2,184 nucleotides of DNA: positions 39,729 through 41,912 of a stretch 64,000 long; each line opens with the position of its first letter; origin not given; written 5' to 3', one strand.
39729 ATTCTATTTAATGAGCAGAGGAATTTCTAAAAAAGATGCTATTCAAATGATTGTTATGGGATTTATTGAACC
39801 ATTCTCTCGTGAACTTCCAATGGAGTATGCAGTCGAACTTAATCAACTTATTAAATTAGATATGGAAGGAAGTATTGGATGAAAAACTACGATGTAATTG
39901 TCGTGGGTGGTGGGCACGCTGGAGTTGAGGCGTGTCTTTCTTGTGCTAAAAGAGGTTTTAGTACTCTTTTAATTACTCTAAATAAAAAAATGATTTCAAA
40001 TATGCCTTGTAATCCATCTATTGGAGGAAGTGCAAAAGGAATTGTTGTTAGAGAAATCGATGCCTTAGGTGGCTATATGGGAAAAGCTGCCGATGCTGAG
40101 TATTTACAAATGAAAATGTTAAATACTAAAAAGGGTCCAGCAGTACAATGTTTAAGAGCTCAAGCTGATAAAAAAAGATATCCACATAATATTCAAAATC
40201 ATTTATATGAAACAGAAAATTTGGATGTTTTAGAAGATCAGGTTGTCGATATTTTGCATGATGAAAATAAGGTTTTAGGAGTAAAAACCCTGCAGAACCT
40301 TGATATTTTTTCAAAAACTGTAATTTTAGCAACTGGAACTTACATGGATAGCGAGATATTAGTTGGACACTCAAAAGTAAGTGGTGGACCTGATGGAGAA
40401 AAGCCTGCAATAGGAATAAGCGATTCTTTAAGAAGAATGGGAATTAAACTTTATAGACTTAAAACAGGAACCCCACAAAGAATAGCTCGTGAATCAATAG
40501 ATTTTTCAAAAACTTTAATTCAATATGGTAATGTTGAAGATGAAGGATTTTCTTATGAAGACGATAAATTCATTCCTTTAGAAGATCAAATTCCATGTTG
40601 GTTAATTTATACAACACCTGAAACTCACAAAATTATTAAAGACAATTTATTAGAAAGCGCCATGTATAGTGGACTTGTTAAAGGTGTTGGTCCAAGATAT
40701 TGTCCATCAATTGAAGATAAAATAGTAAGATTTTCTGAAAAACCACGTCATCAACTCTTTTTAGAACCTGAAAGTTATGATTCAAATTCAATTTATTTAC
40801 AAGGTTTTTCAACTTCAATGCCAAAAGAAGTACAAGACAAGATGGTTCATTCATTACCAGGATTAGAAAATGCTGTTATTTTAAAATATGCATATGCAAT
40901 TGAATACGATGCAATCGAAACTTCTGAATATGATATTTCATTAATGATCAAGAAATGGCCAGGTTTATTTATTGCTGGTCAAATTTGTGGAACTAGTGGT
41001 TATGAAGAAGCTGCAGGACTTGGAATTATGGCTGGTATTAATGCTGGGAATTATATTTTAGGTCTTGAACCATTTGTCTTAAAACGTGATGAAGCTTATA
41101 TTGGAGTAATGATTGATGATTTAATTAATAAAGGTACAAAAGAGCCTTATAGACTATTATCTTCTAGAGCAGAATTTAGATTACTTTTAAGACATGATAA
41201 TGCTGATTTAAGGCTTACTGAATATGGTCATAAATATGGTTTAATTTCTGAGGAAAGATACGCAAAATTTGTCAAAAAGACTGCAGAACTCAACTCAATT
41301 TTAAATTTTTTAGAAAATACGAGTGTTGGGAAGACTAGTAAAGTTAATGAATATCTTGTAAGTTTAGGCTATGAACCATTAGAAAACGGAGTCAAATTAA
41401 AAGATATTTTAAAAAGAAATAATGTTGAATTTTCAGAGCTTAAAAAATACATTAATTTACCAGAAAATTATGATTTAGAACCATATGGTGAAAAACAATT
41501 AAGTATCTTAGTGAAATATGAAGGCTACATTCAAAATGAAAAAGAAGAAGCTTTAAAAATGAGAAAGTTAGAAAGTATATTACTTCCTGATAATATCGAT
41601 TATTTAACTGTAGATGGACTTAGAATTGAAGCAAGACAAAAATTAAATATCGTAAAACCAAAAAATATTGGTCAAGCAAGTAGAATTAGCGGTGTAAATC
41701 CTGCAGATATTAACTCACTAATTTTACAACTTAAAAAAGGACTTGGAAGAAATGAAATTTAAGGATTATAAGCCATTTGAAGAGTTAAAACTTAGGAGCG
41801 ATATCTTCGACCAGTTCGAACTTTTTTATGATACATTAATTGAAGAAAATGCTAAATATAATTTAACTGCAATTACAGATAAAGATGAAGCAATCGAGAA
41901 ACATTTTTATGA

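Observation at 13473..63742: Dispersed DNA-level motif (core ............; extended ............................) in intergenic and coding DNA, both orientations, all three frames: candidate uptake-signal-like or otherwise undescribed genome-wide signal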

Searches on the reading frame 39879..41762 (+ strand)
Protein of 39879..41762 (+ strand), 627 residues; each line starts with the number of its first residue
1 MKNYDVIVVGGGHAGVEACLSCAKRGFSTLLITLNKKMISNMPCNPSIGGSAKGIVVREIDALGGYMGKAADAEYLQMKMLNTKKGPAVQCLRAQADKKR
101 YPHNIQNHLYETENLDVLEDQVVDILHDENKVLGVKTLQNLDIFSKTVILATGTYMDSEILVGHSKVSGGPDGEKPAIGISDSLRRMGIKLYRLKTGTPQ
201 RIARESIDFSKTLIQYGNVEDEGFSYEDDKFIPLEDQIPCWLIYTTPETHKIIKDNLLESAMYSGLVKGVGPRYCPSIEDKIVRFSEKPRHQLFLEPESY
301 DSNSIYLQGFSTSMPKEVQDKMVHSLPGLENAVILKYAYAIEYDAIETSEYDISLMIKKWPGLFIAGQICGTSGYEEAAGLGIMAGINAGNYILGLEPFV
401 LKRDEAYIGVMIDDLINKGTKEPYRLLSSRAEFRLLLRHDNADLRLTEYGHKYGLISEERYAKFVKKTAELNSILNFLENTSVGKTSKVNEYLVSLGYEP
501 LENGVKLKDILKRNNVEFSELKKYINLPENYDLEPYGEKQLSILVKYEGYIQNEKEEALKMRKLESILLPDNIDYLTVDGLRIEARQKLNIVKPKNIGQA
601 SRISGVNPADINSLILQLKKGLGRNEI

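Call 8: find_encoding_contigs(protein=window:39879-41762:+, flank=10000, max_places=6)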
Protein window:39879-41762:+ (627 aa): 3 contigs read that carry it; 2 places shown.
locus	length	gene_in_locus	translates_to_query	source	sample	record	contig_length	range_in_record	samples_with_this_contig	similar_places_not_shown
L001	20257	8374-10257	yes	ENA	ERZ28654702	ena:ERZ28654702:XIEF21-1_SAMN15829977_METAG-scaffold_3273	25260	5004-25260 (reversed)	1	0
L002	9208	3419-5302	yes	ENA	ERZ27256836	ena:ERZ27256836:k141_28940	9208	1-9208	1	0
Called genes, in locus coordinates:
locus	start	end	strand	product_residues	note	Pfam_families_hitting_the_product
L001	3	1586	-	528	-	?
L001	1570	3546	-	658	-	-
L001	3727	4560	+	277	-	PF02463:SMC_N, PF00005:ABC_tran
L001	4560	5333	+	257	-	PF01458:SUFBD_core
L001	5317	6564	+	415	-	PF00155:Aminotran_1_2, PF00266:Aminotran_5, PF01053:Cys_Met_Meta_PP, PF01212:Beta_elim_lyase, PF01041:DegT_DnrJ_EryC1, PF05889:SepSecS (weak)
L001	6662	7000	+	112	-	PF01592:NifU_N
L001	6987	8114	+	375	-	-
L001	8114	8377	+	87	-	PF01458:SUFBD_core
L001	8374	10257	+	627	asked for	PF00890:FAD_binding_2 (faint), PF01134:GIDA, PF03486:HI0933_like (faint), PF07992:Pyr_redox_2, PF12831:FAD_oxidored (weak), PF13738:Pyr_redox_3 (faint), PF21680:GIDA_C_1st, PF13932:SAM_GIDA_C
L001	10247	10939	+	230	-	PF02527:GidB, PF13847:Methyltransf_31 (weak)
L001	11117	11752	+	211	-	PF12822:ECF_trnsprt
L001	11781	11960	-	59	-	PF06902:Fer4_19 (faint), PF12837:Fer4_6 (faint), PF00037:Fer4 (faint), PF13459:Fer4_15, PF13370:Fer4_13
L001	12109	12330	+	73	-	-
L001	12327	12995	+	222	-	PF02224:Cytidylate_kin, PF13189:Cytidylate_kin2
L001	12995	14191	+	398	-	PF00009:GTP_EFTU (weak), PF01926:MMR_HSR1, PF02421:FeoB_N, PF04548:AIG1 (weak), PF00009:GTP_EFTU, PF01926:MMR_HSR1, PF02421:FeoB_N, PF14714:KH_dom-like, +4 more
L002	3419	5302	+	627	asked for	PF00890:FAD_binding_2 (faint), PF01134:GIDA, PF03486:HI0933_like (faint), PF07992:Pyr_redox_2, PF12831:FAD_oxidored (weak), PF13738:Pyr_redox_3 (faint), PF21680:GIDA_C_1st, PF13932:SAM_GIDA_C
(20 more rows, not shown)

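Call 28: search_solved_structures(query=window:39879-41762:+, show_alignments=2, max_evalue=1e-30)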
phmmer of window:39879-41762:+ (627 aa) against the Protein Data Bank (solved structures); distinct sequences matched with E-value up to 1e-30: 7.
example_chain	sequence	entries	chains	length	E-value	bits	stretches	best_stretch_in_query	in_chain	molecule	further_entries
2zxh_A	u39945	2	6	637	7.4e-172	576.2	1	3-619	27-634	tRNA uridine 5-carboxymethylaminomethyl modification enzyme mnmG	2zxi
9hip_C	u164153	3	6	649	1.2e-161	542.4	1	4-620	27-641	tRNA uridine 5-carboxymethylaminomethyl modification enzyme MnmG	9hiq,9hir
3cp2_A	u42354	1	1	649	1.2e-161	542.4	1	4-620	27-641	tRNA uridine 5-carboxymethylaminomethyl modification enzyme gidA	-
3ces_A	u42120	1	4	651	1.2e-161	542.4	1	4-620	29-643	tRNA uridine 5-carboxymethylaminomethyl modification enzyme gidA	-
3cp8_A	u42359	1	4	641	3.6e-152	511.1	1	4-618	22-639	tRNA uridine 5-carboxymethylaminomethyl modification enzyme gidA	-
8zu0_A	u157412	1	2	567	1.7e-144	485.8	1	4-562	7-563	tRNA uridine 5-carboxymethylaminomethyl modification enzyme MnmG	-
3g05_A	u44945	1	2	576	1.9e-140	472.4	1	4-549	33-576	tRNA uridine 5-carboxymethylaminomethyl modification enzyme mnmG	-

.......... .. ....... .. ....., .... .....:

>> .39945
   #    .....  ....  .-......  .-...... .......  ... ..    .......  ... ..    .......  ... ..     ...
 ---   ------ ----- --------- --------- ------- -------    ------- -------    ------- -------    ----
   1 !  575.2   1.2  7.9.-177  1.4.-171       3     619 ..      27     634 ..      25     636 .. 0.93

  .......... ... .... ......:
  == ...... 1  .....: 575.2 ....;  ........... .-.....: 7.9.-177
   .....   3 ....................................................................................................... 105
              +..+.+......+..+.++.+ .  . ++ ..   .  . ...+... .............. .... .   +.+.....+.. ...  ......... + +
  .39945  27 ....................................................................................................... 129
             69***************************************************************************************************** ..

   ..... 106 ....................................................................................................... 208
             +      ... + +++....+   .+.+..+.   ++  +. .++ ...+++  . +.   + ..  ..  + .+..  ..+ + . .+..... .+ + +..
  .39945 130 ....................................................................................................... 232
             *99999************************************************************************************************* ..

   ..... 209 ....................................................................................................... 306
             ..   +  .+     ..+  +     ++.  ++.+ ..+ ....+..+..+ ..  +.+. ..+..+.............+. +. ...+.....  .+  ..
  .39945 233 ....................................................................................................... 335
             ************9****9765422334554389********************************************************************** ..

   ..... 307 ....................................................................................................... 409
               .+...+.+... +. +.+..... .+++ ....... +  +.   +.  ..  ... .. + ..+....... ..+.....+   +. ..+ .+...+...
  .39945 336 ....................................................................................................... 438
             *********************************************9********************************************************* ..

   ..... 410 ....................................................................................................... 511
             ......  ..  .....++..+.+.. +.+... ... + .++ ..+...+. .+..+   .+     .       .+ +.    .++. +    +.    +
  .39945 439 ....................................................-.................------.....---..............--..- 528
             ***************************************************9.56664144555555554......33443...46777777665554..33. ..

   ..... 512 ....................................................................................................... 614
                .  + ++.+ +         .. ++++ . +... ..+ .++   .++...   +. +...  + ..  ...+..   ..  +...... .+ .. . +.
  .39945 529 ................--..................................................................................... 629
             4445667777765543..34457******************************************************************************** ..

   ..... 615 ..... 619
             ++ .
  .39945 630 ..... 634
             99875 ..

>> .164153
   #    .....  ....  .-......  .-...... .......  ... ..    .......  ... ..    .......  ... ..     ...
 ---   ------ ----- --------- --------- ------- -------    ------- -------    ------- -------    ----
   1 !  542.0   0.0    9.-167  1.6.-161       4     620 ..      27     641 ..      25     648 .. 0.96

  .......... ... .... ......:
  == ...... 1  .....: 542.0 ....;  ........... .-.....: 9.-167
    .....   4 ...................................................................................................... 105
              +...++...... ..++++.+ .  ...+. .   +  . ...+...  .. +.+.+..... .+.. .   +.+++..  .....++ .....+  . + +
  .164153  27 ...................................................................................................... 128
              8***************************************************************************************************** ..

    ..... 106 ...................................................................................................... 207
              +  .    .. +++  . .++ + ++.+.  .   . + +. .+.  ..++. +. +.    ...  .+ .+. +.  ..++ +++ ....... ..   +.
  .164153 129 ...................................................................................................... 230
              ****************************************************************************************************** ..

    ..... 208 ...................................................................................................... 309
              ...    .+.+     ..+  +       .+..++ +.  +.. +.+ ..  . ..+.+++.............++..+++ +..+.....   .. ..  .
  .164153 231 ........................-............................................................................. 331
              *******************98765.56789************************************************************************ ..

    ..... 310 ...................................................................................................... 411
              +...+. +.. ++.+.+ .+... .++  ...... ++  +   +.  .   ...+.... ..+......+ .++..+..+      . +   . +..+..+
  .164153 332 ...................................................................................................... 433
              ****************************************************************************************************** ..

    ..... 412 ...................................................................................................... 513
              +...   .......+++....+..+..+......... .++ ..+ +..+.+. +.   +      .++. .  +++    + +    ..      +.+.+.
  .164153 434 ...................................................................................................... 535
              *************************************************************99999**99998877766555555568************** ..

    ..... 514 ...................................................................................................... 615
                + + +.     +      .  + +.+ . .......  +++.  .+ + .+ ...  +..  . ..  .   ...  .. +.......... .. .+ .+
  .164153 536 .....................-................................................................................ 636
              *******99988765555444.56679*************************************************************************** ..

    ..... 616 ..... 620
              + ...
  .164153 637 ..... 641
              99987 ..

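Call 33: find_homologous_proteins(query=window:39879-41762:+, max_evalue=1e-100)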
Query window:39879-41762:+ (627 aa): 8000 proteins with E <= 1e-100 among 8000 candidates; the best 120 are listed.
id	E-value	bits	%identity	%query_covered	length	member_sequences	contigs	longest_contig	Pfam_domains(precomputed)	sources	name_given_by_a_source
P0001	0.0e+0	1403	100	100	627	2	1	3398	PF00890.31,PF07992.21,PF13738.13,PF03486.21,PF21680.3,PF01134.29,PF13932.16,PF12831.14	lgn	-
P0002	0.0e+0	1135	80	100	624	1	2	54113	PF00890.31,PF07992.21,PF13738.13,PF21680.3,PF01134.29,PF13932.16,PF12831.14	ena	-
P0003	0.0e+0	1133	80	100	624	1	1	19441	PF00890.31,PF07992.21,PF13738.13,PF21680.3,PF01134.29,PF13932.16,PF12831.14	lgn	-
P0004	0.0e+0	1126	80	99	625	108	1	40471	PF00890.31,PF07992.21,PF13738.13,PF03486.21,PF21680.3,PF01134.29,PF13932.16,PF12831.14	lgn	-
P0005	0.0e+0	1119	79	99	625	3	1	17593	PF07992.21,PF13738.13,PF03486.21,PF21680.3,PF01134.29,PF13932.16,PF12831.14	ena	-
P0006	0.0e+0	1110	79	99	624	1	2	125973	PF07992.21,PF13738.13,PF21680.3,PF01134.29,PF13932.16,PF12831.14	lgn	-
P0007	0.0e+0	1107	79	99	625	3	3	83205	PF00890.31,PF07992.21,PF13738.13,PF03486.21,PF21680.3,PF01134.29,PF13932.16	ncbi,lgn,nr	ncbi:MAG: tRNA uridine-5-carboxymethylaminomethyl(34) synthesis enzyme MnmG [Mollicutes bacterium]|n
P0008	0.0e+0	1107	79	99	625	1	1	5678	PF00890.31,PF07992.21,PF13738.13,PF03486.21,PF21680.3,PF01134.29,PF13932.16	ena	-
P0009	0.0e+0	1107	79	99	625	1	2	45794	PF00890.31,PF07992.21,PF13738.13,PF03486.21,PF21680.3,PF01134.29,PF13932.16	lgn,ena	-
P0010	0.0e+0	1106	79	99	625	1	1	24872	PF00890.31,PF07992.21,PF13738.13,PF03486.21,PF21680.3,PF01134.29,PF13932.16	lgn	-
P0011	0.0e+0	1106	79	99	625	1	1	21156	PF00890.31,PF07992.21,PF13738.13,PF21680.3,PF01134.29,PF13932.16,PF12831.14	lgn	-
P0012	0.0e+0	1105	79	99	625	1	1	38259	PF00890.31,PF07992.21,PF13738.13,PF21680.3,PF01134.29,PF13932.16,PF12831.14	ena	-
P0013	0.0e+0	1105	79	99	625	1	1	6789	PF00890.31,PF07992.21,PF13738.13,PF03486.21,PF21680.3,PF01134.29,PF13932.16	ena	-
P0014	0.0e+0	1105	78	99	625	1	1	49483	PF00890.31,PF07992.21,PF13738.13,PF03486.21,PF21680.3,PF01134.29,PF13932.16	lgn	-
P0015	0.0e+0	1105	78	99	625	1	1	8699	PF00890.31,PF07992.21,PF13738.13,PF03486.21,PF21680.3,PF01134.29,PF13932.16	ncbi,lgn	-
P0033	0.0e+0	1093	78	99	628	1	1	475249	PF00890.31,PF07992.21,PF21680.3,PF01134.29,PF13932.16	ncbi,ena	-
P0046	0.0e+0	1077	76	99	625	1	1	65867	PF07992.21,PF13738.13,PF03486.21,PF21680.3,PF01134.29,PF13932.16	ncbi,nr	ncbi:MAG: tRNA uridine-5-carboxymethylaminomethyl(34) synthesis enzyme MnmG [Candidatus Onthovivens 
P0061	0.0e+0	1049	74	99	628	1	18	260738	PF00890.31,PF07992.21,PF13738.13,PF21680.3,PF01134.29,PF13932.16,PF12831.14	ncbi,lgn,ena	-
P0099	0.0e+0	1018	72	99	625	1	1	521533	PF00890.31,PF07992.21,PF21680.3,PF01134.29,PF13932.16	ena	-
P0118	2.6e-297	1005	71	99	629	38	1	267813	PF00890.31,PF07992.21,PF03486.21,PF21680.3,PF01134.29,PF13932.16,PF12831.14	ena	-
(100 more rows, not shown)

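Call 34: find_encoding_contigs(protein=P0006, flank=10000, max_places=1)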
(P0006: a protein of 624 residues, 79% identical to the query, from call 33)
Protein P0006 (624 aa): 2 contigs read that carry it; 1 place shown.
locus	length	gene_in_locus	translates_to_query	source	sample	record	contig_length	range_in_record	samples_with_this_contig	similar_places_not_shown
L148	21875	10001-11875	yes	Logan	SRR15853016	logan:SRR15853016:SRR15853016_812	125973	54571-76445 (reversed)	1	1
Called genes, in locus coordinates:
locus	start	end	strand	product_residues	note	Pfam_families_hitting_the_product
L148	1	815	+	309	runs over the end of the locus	PF01336:tRNA_anti-codon (weak), PF01966:HD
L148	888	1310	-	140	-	PF04677:CwfJ_C_1 (weak), PF11969:DcpS_C, PF01230:HIT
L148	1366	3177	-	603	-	-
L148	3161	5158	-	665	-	-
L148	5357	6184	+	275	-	PF02463:SMC_N, PF00005:ABC_tran, PF13304:AAA_21 (faint)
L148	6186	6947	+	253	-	PF01458:SUFBD_core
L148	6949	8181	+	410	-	PF00266:Aminotran_5, PF01053:Cys_Met_Meta_PP, PF00155:Aminotran_1_2 (weak), PF01212:Beta_elim_lyase (weak), PF01041:DegT_DnrJ_EryC1 (weak)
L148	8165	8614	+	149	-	PF01592:NifU_N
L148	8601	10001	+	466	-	PF19295:SufBD_N, PF01458:SUFBD_core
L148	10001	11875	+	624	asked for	PF01134:GIDA, PF07992:Pyr_redox_2 (weak), PF12831:FAD_oxidored (weak), PF13738:Pyr_redox_3 (faint), PF21680:GIDA_C_1st, PF13932:SAM_GIDA_C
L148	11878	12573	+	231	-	PF02527:GidB, PF13847:Methyltransf_31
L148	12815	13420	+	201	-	PF12822:ECF_trnsprt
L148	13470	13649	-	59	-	PF12838:Fer4_7 (faint), PF12797:Fer4_2 (weak), PF00037:Fer4 (weak), PF13459:Fer4_15, PF14697:Fer4_21 (weak), PF13370:Fer4_13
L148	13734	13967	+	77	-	-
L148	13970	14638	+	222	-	PF02224:Cytidylate_kin, PF13189:Cytidylate_kin2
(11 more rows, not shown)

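Call 35: find_encoding_contigs(protein=P0033, flank=10000, max_places=1)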
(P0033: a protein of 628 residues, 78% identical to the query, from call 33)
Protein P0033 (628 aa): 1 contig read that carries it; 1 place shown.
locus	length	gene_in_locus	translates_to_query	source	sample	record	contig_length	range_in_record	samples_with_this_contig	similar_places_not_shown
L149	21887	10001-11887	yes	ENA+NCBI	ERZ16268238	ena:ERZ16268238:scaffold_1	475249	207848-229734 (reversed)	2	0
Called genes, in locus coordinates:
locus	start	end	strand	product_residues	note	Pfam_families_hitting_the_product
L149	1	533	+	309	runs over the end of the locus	PF01336:tRNA_anti-codon, PF01966:HD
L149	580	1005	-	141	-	PF11969:DcpS_C, PF01230:HIT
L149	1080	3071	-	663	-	-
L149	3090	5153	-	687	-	-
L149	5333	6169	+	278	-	PF02463:SMC_N (weak), PF00005:ABC_tran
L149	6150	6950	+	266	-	PF01458:SUFBD_core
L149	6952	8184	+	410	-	PF00266:Aminotran_5, PF01053:Cys_Met_Meta_PP, PF00155:Aminotran_1_2, PF01212:Beta_elim_lyase, PF01041:DegT_DnrJ_EryC1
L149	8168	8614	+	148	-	PF01592:NifU_N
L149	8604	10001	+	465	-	PF19295:SufBD_N, PF01458:SUFBD_core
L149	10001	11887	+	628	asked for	PF00890:FAD_binding_2 (faint), PF01134:GIDA, PF07992:Pyr_redox_2 (faint), PF21680:GIDA_C_1st, PF13932:SAM_GIDA_C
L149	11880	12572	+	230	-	PF02527:GidB, PF13847:Methyltransf_31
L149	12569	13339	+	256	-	PF00142:Fer4_NifH, PF01656:CbiA, PF02374:ArsA_ATPase, PF06564:CBP_BcsQ, PF09140:MipZ (faint), PF10609:ParA, PF13614:AAA_31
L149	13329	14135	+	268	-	PF02195:ParB_N, PF17762:HTH_ParB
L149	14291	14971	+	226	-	PF12822:ECF_trnsprt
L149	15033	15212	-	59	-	PF06902:Fer4_19 (weak), PF13459:Fer4_15, PF13370:Fer4_13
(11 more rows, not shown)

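Call 36: find_encoding_contigs(protein=P0046, flank=10000, max_places=1)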
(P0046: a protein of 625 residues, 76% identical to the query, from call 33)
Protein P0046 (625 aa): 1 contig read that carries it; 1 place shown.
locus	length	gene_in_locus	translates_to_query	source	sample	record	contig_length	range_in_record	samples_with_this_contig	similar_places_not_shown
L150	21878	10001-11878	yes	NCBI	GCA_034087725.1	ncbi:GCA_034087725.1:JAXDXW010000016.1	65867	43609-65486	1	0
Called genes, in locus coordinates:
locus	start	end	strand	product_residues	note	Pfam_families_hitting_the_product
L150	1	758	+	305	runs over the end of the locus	PF01336:tRNA_anti-codon (weak), PF01966:HD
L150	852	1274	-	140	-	PF04677:CwfJ_C_1 (weak), PF11969:DcpS_C, PF01230:HIT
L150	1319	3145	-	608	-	-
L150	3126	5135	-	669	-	-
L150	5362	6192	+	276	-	PF02463:SMC_N, PF00005:ABC_tran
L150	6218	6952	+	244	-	PF01458:SUFBD_core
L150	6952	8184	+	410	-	PF00266:Aminotran_5, PF01053:Cys_Met_Meta_PP, PF00155:Aminotran_1_2, PF01212:Beta_elim_lyase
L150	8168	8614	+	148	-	PF01592:NifU_N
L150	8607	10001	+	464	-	PF19295:SufBD_N, PF01458:SUFBD_core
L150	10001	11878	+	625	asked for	PF01134:GIDA, PF03486:HI0933_like (faint), PF07992:Pyr_redox_2, PF13738:Pyr_redox_3 (faint), PF21680:GIDA_C_1st, PF13932:SAM_GIDA_C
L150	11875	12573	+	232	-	PF02527:GidB, PF13847:Methyltransf_31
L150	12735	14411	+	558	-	PF06580:His_kinase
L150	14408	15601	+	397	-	PF00072:Response_reg, PF12833:HTH_18, PF00165:HTH_AraC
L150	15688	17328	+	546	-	-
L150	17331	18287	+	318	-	PF00528:BPD_transp_1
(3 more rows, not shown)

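Call 37: find_encoding_contigs(protein=P0061, flank=10000, max_places=1)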
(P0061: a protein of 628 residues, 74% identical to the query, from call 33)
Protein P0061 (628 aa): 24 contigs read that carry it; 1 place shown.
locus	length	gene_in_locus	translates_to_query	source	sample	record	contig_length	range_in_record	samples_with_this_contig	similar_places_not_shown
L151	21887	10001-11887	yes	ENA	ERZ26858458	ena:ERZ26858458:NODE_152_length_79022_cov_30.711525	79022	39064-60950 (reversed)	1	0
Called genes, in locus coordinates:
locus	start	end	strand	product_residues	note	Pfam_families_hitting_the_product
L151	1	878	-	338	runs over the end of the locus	PF13579:Glyco_trans_4_4, PF13439:Glyco_transf_4, PF00534:Glycos_transf_1, PF13692:Glyco_trans_1_4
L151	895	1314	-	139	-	PF04677:CwfJ_C_1 (weak), PF11969:DcpS_C, PF01230:HIT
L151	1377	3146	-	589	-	-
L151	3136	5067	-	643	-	-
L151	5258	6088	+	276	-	PF02463:SMC_N, PF00005:ABC_tran, PF13304:AAA_21 (faint)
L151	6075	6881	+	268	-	PF01458:SUFBD_core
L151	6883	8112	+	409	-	PF00155:Aminotran_1_2, PF00266:Aminotran_5, PF01053:Cys_Met_Meta_PP, PF01212:Beta_elim_lyase, PF01041:DegT_DnrJ_EryC1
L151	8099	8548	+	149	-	PF01592:NifU_N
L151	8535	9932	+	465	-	PF19295:SufBD_N, PF01458:SUFBD_core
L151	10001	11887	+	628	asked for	PF00890:FAD_binding_2 (weak), PF01134:GIDA, PF07992:Pyr_redox_2 (weak), PF12831:FAD_oxidored (weak), PF13738:Pyr_redox_3 (faint), PF21680:GIDA_C_1st, PF13932:SAM_GIDA_C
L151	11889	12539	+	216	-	PF02527:GidB, PF13847:Methyltransf_31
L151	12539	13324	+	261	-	PF00142:Fer4_NifH (weak), PF01656:CbiA, PF02374:ArsA_ATPase, PF06564:CBP_BcsQ, PF09140:MipZ (weak), PF10609:ParA, PF13614:AAA_31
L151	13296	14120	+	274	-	PF02195:ParB_N, PF17762:HTH_ParB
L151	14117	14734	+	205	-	PF12822:ECF_trnsprt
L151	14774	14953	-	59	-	PF12837:Fer4_6 (faint), PF00037:Fer4 (faint), PF13459:Fer4_15, PF13370:Fer4_13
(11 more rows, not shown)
